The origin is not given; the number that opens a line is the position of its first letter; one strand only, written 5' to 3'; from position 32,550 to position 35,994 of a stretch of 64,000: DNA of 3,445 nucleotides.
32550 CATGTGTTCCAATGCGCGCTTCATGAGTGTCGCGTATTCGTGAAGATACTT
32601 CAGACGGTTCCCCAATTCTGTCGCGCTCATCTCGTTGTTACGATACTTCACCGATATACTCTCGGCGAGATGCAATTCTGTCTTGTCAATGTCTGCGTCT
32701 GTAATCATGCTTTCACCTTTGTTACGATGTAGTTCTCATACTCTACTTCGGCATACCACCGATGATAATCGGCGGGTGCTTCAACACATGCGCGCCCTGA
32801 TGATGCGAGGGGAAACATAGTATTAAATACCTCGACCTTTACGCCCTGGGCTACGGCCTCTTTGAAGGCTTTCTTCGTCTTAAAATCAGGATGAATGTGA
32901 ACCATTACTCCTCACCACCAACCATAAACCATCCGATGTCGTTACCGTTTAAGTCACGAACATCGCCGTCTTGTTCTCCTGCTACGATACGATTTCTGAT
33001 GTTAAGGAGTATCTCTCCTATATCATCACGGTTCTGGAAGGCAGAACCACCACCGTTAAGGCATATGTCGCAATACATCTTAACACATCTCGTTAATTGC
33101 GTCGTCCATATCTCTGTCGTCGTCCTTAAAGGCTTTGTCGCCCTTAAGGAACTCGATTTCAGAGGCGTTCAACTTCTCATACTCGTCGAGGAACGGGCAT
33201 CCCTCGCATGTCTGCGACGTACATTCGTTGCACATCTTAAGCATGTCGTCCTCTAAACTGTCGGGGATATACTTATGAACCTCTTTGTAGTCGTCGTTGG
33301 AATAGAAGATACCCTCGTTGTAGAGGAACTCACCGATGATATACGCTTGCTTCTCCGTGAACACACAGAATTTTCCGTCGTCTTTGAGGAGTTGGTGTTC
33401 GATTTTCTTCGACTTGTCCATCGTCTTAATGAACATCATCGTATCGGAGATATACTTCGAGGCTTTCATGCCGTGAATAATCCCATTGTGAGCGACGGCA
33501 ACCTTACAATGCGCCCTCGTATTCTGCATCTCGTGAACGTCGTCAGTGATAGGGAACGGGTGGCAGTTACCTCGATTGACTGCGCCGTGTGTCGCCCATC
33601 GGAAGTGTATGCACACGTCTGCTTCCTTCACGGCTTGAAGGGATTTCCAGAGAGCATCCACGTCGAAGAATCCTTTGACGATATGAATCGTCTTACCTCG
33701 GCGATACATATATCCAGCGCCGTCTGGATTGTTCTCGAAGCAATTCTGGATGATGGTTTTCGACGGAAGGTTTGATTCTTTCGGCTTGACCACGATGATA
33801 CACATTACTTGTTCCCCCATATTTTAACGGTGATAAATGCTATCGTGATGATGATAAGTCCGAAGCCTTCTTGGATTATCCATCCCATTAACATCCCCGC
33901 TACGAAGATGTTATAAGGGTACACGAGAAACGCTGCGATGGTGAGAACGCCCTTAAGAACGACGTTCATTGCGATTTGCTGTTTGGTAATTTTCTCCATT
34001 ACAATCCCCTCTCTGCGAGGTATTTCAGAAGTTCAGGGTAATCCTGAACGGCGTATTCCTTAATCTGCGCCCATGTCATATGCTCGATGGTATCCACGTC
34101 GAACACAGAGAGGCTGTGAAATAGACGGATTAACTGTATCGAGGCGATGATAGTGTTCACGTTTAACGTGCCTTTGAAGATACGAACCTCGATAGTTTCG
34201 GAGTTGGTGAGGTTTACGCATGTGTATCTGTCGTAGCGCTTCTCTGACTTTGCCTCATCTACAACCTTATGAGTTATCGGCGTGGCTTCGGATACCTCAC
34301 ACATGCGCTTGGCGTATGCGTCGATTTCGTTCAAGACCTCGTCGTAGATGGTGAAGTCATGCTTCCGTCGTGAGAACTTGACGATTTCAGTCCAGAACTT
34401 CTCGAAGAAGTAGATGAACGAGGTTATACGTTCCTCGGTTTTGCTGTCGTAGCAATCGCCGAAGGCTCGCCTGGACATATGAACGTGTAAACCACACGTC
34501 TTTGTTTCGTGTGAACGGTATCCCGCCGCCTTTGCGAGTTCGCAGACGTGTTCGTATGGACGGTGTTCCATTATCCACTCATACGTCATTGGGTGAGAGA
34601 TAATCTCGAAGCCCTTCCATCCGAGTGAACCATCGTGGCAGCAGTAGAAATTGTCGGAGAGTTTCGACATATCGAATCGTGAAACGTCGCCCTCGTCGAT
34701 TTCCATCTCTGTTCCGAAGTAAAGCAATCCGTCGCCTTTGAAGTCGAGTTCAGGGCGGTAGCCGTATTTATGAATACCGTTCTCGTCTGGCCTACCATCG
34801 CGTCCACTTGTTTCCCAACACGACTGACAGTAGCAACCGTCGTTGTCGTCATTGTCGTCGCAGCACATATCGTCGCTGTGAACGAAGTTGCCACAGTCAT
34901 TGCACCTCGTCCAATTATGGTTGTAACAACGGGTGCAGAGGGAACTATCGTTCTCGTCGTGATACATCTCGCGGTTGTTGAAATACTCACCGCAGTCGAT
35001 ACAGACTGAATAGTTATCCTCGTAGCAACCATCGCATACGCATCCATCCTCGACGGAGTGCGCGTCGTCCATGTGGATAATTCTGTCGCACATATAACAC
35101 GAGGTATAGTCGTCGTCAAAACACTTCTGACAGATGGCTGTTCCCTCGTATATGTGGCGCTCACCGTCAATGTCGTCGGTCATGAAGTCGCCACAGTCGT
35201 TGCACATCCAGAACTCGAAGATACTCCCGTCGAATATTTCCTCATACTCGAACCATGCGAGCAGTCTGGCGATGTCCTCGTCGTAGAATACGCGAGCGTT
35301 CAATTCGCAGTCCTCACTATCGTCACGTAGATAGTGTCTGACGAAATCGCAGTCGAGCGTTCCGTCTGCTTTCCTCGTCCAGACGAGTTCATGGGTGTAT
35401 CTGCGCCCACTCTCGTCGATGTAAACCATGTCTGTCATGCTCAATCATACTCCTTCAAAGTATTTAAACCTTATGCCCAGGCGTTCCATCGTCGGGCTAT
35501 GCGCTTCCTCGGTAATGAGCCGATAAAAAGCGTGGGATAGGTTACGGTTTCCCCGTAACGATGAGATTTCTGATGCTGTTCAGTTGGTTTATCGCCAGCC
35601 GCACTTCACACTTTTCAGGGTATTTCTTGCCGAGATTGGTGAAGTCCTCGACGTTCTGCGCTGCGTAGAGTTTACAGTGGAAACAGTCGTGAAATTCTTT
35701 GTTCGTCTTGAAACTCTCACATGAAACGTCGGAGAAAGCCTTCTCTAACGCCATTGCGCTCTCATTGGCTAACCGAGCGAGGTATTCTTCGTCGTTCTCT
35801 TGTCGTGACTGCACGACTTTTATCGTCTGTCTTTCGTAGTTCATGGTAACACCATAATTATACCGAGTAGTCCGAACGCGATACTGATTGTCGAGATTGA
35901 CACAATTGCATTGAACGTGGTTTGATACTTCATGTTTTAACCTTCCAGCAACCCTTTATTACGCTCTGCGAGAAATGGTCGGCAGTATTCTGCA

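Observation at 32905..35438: Coupled amidoligase / membrane protein / Ntn-amidohydrolase / GGEE-tailed mini-protein cassette: candidate virus-encoded peptide-tagging system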

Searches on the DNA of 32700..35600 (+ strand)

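Call 6: search_dna_similar(query=window:32700-35600:+, collection=phages, mode=near, max_rows=30)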
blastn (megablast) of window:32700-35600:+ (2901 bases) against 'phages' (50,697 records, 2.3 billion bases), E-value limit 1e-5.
No match.

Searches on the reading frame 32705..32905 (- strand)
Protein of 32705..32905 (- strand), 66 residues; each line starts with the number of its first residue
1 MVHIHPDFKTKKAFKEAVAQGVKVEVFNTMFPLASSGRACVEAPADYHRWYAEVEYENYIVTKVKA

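Call 3: search_protein_families(library=pfam, proteins=[window:32705-32905:-], max_evalue=1)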
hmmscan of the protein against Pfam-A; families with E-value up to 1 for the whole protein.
window:32705-32905:- (66 aa): 1 family
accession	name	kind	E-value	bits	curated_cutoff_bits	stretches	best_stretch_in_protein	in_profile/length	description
PF03542.21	Tuberin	-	0.067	12.8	27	1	3-65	39-97/347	Tuberin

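Call 4: search_protein_families(library=phrogs, proteins=[window:32705-32905:-], max_evalue=0.1)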
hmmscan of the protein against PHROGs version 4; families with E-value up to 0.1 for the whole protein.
window:32705-32905:- (66 aa): 0 families

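Call 73: search_protein_families(library=padloc, proteins=[window:32705-32905:-], max_evalue=0.01)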
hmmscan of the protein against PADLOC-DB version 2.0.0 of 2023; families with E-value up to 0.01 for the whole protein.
window:32705-32905:- (66 aa): 0 families

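Call 74: search_protein_families(library=ncbifam, proteins=[window:32705-32905:-], max_evalue=0.01)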
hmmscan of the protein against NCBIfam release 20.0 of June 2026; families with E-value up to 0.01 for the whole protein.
window:32705-32905:- (66 aa): 0 families

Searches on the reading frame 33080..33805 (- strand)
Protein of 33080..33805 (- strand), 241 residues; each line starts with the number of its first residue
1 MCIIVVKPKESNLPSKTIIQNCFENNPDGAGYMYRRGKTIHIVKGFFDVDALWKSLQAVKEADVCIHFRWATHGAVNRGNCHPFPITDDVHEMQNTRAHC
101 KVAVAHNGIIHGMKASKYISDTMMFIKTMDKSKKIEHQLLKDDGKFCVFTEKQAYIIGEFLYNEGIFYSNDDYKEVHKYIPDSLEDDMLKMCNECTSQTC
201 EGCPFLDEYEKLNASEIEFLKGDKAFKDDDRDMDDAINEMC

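Call 3: search_protein_families(library=pfam, proteins=[window:33080-33805:-], max_evalue=1)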
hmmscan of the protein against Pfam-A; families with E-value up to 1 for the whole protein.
window:33080-33805:- (241 aa): 4 families
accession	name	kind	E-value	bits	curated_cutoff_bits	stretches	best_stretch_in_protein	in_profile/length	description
PF13230.11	GATase_4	-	0.0069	15.8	23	1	59-115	69-116/272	Glutamine amidotransferases class-II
PF13522.11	GATase_6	-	0.054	14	27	1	64-114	13-51/130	Glutamine amidotransferase domain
PF10672.15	Methyltrans_SAM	-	0.07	12.8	27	1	130-221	174-263/286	S-adenosylmethionine-dependent methyltransferase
PF22288.1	DUF6963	-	0.26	11.3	27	1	51-124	133-205/217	Domain of unknown function (DUF6963)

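Call 4: search_protein_families(library=phrogs, proteins=[window:33080-33805:-], max_evalue=0.1)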
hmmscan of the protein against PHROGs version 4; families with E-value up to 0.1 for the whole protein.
window:33080-33805:- (241 aa): 5 families
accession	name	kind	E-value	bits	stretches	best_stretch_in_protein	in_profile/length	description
phrog_25883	-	unknown function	2.7e-09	37.7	1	1-122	1-117/299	-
phrog_13807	-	unknown function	1.2e-05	24.8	1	28-127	30-123/609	-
phrog_26360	-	unknown function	0.0026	18.4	1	55-134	55-134/191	-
phrog_4736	-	other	0.0064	16.9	1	67-85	80-98/498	L-glutamine-D-fructose-6-phosphate aminotransferase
phrog_13070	-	unknown function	0.058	13.7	1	58-116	68-117/255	-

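Call 9: find_related_loci(query=window:33080-33805:-, collection=viral_contigs, flank=6000)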
Query window:33080-33805:- (241 aa) in viral_contigs; peptide patterns used: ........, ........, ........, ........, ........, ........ (x = any residue, [..] = any of these).
3 stretches matched a pattern; 2 encode a relative of the query (tblastn E <= 1e-3); 2 distinct loci.
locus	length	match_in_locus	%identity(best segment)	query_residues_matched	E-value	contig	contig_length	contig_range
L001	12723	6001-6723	62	1-239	1e-101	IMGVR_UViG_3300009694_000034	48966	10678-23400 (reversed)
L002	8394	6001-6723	62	1-239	1e-101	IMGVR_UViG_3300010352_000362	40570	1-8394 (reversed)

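Call 35: search_solved_structures(query=window:33080-33805:-, max_evalue=10, show_alignments=2)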
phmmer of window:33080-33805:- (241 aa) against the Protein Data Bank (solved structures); distinct sequences matched with E-value up to 10: 1.
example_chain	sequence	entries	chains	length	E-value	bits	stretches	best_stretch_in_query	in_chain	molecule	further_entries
3jb4_A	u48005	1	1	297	1.8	11.1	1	55-113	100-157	VP1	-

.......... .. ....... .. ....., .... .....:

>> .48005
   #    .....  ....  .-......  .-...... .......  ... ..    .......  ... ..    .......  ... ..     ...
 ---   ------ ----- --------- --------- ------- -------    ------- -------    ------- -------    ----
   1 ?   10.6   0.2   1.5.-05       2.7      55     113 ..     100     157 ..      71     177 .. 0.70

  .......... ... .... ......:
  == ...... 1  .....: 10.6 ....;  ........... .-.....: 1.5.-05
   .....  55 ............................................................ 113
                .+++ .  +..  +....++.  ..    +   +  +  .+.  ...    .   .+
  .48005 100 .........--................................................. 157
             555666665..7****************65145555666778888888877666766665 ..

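Call 37: find_homologous_proteins(query=window:33080-33805:-)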
Query window:33080-33805:- (241 aa): 1525 proteins with E <= 0.001 among 1603 candidates; the best 120 are listed.
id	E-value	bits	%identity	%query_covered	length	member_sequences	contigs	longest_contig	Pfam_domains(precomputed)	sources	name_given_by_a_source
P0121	1.7e-130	452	90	87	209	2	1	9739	-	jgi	jgi:predicted glutamine amidotransferase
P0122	8.7e-122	423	76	100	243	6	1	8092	-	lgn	-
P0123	5.2e-100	352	63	99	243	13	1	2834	-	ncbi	-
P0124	1.8e-89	317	64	87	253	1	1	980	-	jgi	jgi:hypothetical protein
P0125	6.4e-89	316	58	98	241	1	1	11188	-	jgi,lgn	jgi:hypothetical protein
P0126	1.9e-77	278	56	86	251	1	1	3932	-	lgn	-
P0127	2.6e-76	274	53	95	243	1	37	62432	-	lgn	-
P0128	1.3e-75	272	52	95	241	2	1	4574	-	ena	-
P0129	4.2e-54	202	65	58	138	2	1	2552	-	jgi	-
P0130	8.6e-53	197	44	78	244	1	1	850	-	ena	-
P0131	1.2e-52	197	44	86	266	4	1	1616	-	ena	-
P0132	2.5e-52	196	44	82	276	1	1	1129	-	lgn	-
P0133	3.1e-52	195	46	73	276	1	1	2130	-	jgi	jgi:hypothetical protein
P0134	8.2e-45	171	43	80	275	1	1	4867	-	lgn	-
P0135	6.4e-44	168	60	58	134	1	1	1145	-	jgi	jgi:hypothetical protein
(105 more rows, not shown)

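Call 41: search_solved_structures(query=A1, max_evalue=1, show_alignments=2)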
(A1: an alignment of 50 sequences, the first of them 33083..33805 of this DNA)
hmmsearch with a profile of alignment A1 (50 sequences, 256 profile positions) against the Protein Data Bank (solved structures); distinct sequences matched with E-value up to 1: 17.
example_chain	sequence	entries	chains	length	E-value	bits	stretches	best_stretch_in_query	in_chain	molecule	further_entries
1ao0_A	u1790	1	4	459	0.0027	20.3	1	21-166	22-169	GLUTAMINE PHOSPHORIBOSYLPYROPHOSPHATE AMIDOTRANSFERASE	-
1gph_1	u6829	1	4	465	0.0028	20.2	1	21-166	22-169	GLUTAMINE PHOSPHORIBOSYL-PYROPHOSPHATE AMIDOTRANSFERASE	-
6r4h_A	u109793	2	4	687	0.0043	19.6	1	66-122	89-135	Glutamine--fructose-6-phosphate aminotransferase [isomerizing] 1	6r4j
6r4i_A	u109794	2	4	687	0.0043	19.6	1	66-122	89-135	Glutamine--fructose-6-phosphate aminotransferase [isomerizing] 1 | Glutamine--fructose-6-phosphate-aminotransferase [isomerizing] 1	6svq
6zmj_A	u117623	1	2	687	0.0043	19.6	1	66-122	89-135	Glutamine--fructose-6-phosphate aminotransferase [isomerizing] 1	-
6zmk_A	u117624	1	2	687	0.0043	19.6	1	66-122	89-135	Glutamine--fructose-6-phosphate aminotransferase [isomerizing] 1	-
6r4e_A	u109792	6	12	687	0.0043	19.6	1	66-122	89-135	Glutamine--fructose-6-phosphate aminotransferase [isomerizing] 1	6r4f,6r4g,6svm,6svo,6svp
7ndl_A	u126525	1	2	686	0.0043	19.6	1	66-122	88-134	Isoform 2 of Glutamine-fructose-6-phosphate aminotransferase [isomerizing] 1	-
1xff_A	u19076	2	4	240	0.017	17.6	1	53-117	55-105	Glucosamine--fructose-6-phosphate aminotransferase [isomerizing]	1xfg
4amv_A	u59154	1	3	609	0.058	15.9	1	49-117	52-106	GLUCOSAMINE--FRUCTOSE-6-PHOSPHATE AMINOTRANSFERASE [ISOMER IZING]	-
9q0n_A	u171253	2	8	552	0.082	15.4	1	62-112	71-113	Amidophosphoribosyltransferase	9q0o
9q0m_A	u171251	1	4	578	0.088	15.3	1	62-111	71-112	Amidophosphoribosyltransferase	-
1jxa_A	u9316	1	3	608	0.15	14.6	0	62-117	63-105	glucosamine 6-phosphate synthase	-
2j6h_A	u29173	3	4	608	0.15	14.6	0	62-117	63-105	GLUCOSAMINE-FRUCTOSE-6-PHOSPHATE AMINOTRANSFERASE | GLUCOSAMINE--FRUCTOSE-6-PHOSPHATE AMINOTRANSFERASE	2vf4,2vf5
3ooj_A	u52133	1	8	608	0.16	14.4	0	62-117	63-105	Glucosamine/fructose-6-phosphate aminotransferase, isomerizing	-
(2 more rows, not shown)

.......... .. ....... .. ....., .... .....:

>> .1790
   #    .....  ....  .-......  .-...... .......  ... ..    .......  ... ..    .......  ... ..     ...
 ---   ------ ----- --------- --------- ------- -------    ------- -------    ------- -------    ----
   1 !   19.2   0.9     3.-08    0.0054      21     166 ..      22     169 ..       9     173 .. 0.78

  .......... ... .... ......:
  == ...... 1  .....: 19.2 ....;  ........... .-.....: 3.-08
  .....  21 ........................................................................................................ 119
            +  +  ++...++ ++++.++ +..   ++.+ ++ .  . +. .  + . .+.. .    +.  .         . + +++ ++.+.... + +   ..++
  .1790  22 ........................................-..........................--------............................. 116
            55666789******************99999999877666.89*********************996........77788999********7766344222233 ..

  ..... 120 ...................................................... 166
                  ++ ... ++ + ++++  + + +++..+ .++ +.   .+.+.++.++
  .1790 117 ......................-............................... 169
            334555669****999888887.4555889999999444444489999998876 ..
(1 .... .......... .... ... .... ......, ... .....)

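Call 51: predict_structure(alignment_id=A1)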
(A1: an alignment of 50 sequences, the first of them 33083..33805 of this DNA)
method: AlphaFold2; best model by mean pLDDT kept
length: 241 residues; sequences in the alignment: 50
mean_pLDDT: 87.2   pTM: 0.78
mean pLDDT of the five models: 87.2, 86.3, 86.0, 85.2, 85.0
residues with pLDDT >= 90: 150; 70-90: 44; 50-70: 47; < 50: 0
segments of 3 or more residues with pLDDT < 50: none
pLDDT, mean of each block of 10 residues (from residue 1): 96 98 96 98 98 98 98 93 97 98 95 90 94 85 91 96 98 80 68 72 69 68 60 60 56
secondary structure, 60 per line:
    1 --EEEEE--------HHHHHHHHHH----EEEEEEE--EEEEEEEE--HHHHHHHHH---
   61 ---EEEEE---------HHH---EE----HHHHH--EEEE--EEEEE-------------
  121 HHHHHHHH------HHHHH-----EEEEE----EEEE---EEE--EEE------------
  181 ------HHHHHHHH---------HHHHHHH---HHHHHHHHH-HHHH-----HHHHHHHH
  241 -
elements in order: E3-7 H16-25 E30-36 E39-46 H49-57 E64-68 H90-94 E97-100 E103-107 H121-128 H135-139 E145-149 E154-157 E161-163 E166-168 H187-194 H204-210 H214-222 H224-227 H233-240

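Call 54: fold_search(model_id=the predicted structure, library=pdb)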
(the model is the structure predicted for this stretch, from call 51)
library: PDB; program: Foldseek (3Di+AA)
matches with E <= 10: 776; with E <= 0.001: 12
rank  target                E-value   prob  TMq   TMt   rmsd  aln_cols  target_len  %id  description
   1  6r4j_A                7.2e-07  1.00  0.39  0.17   6.3       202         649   17  Crystal structure of human GFAT-1 G451E in complex with UDP-GlcNAc (released 2020-01-15)
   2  3ooj_G                9.2e-07  1.00  0.47  0.21   5.4       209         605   14  C1A mutant of E. coli GlmS in complex with glucose-6P and glutamate (released 2011-10-19)
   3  3ooj_D                5.2e-06  1.00  0.49  0.22   4.9       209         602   14  C1A mutant of E. coli GlmS in complex with glucose-6P and glutamate (released 2011-10-19)
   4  3ooj_A                5.2e-06  1.00  0.48  0.21   5.2       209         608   15  C1A mutant of E. coli GlmS in complex with glucose-6P and glutamate (released 2011-10-19)
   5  3ooj_E                6.2e-06  1.00  0.48  0.22   5.1       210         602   14  C1A mutant of E. coli GlmS in complex with glucose-6P and glutamate (released 2011-10-19)
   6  3ooj_F                7.4e-06  1.00  0.49  0.22   4.9       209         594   15  C1A mutant of E. coli GlmS in complex with glucose-6P and glutamate (released 2011-10-19)
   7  1xff_A                7.8e-06  1.00  0.48  0.49   5.2       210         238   14  Glutaminase domain of glucosamine 6-phosphate synthase complexed with glutamate (released 2004-09-28)
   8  3ooj_C                2.3e-05  1.00  0.49  0.22   5.0       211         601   14  C1A mutant of E. coli GlmS in complex with glucose-6P and glutamate (released 2011-10-19)
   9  2j6h_A                2.4e-05  1.00  0.46  0.21   5.3       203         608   16  E. coli glucosamine-6-P synthase in complex with glucose-6P and 5-oxo- L-norleucine (released 2006-10-02)
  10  1xff_B                3.1e-05  1.00  0.49  0.49   5.0       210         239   14  Glutaminase domain of glucosamine 6-phosphate synthase complexed with glutamate (released 2004-09-28)
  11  1jxa_A                1.1e-04  1.00  0.42  0.19   6.1       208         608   15  GLUCOSAMINE 6-PHOSPHATE SYNTHASE WITH GLUCOSE 6-PHOSPHATE (released 2001-11-21)
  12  1ao0_A                2.6e-04  1.00  0.45  0.26   5.6       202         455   13  GLUTAMINE PHOSPHORIBOSYLPYROPHOSPHATE (PRPP) AMIDOTRANSFERASE FROM B. SUBTILIS COMPLEXED WITH ADP AND GMP (released 1997-11-12)
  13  1gph_1                1.6e-03  1.00  0.41  0.24   6.5       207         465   14  STRUCTURE OF THE ALLOSTERIC REGULATORY ENZYME OF PURINE BIOSYNTHESIS (released 1994-07-31)
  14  6lbp_A                5.5e-03  0.99  0.41  0.23   7.1       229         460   12  Structure of the Glutamine Phosphoribosylpyrophosphate Amidotransferase from Arabidopsis thaliana (released 2020-04-29)
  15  8w7d_A                1.1e-02  0.98  0.37  0.21   6.8       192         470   13  Crystal structure of EcPPAT-FR901483 complex (released 2023-12-13)
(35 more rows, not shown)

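Call 73: search_protein_families(library=padloc, proteins=[window:33080-33805:-], max_evalue=0.01)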
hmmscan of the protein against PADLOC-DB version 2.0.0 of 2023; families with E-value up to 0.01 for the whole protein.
window:33080-33805:- (241 aa): 0 families

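Call 74: search_protein_families(library=ncbifam, proteins=[window:33080-33805:-], max_evalue=0.01)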
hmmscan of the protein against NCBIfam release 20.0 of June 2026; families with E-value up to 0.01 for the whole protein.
window:33080-33805:- (241 aa): 2 families
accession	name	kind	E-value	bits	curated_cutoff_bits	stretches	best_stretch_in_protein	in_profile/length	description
NF001484.0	PRK00331.1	subfamily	1.8e-08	33.2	381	1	28-115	30-108/601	isomerizing glutamine--fructose-6-phosphate transaminase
TIGR01135.1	glmS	equivalog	1.2e-07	30.6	418.05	1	28-115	29-107/607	glutamine--fructose-6-phosphate transaminase (isomerizing)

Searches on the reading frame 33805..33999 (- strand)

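Call 3: search_protein_families(library=pfam, proteins=[window:33805-33999:-], max_evalue=1)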
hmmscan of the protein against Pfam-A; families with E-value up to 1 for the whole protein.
window:33805-33999:- (64 aa): 1 family
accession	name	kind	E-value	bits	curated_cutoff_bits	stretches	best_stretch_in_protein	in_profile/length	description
PF07048.16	DUF1331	-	0.14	12.3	25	1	16-28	6-18/35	Protein of unknown function (DUF1331)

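Call 4: search_protein_families(library=phrogs, proteins=[window:33805-33999:-], max_evalue=0.1)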
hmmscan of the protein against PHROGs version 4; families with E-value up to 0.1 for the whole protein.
window:33805-33999:- (64 aa): 0 families

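Call 73: search_protein_families(library=padloc, proteins=[window:33805-33999:-], max_evalue=0.01)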
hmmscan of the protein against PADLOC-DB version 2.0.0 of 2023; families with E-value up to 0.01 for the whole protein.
window:33805-33999:- (64 aa): 0 families

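Call 74: search_protein_families(library=ncbifam, proteins=[window:33805-33999:-], max_evalue=0.01)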
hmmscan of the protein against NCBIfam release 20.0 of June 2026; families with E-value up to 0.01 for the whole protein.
window:33805-33999:- (64 aa): 0 families

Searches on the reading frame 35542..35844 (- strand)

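Call 3: search_protein_families(library=pfam, proteins=[window:35542-35844:-], max_evalue=1)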
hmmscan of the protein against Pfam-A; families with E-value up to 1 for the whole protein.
window:35542-35844:- (100 aa): 2 families
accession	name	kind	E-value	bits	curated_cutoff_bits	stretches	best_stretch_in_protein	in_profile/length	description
PF13177.12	DNA_pol3_delta2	-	0.062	13.7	27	1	37-89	40-87/161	DNA polymerase III, delta subunit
PF22944.1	DGKD_4H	-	0.092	13.5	27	1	7-47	24-64/120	Diacylglycerol kinase delta, helical domain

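Call 4: search_protein_families(library=phrogs, proteins=[window:35542-35844:-], max_evalue=0.1)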
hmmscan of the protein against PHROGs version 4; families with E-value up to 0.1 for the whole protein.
window:35542-35844:- (100 aa): 1 family
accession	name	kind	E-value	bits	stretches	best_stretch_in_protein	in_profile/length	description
phrog_22518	-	unknown function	0.054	15.3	1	19-78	65-118/119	-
